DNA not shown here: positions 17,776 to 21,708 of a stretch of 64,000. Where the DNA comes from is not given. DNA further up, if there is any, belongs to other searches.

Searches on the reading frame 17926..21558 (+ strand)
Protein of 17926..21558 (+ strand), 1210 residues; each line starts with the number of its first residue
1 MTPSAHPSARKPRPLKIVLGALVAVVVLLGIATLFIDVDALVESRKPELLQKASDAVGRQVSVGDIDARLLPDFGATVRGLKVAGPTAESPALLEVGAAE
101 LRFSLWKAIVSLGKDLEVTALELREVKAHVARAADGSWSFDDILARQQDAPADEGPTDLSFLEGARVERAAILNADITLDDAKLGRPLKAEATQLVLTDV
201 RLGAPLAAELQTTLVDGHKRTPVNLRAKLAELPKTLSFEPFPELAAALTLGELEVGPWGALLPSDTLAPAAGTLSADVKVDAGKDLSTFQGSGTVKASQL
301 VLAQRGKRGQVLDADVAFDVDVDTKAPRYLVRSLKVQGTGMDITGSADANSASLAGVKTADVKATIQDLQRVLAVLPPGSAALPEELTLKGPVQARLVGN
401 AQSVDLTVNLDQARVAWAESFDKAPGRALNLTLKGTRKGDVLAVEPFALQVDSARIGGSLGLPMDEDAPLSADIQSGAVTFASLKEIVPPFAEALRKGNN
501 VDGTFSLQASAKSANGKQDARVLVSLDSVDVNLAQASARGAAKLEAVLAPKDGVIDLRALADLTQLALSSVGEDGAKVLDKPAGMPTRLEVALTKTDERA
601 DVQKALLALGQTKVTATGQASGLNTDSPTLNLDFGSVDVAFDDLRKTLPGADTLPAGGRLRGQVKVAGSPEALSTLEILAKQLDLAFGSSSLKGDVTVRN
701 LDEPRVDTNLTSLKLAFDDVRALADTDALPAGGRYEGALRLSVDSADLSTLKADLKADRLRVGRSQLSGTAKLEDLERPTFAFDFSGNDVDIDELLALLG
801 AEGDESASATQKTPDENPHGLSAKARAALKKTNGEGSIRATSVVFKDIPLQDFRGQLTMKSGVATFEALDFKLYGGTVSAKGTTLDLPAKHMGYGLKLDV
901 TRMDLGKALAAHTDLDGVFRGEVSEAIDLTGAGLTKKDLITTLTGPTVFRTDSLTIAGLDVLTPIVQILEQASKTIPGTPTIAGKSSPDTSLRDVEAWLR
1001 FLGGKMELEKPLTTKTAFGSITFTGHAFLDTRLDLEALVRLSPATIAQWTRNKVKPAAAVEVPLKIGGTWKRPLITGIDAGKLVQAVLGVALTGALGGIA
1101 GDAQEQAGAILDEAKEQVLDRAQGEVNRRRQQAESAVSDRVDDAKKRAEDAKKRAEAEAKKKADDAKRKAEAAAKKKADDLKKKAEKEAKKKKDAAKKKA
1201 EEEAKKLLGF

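Call 7: search_protein_families(library=pfam, proteins=[window:17926-21558:+], max_evalue=0.001)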
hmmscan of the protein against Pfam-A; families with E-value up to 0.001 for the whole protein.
window:17926-21558:+ (1210 aa): 1 family
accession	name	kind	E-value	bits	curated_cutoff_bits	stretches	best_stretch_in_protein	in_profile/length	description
PF05170.20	AsmA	-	4.2e-21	75.8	29.8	2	776-971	377-576/607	AsmA family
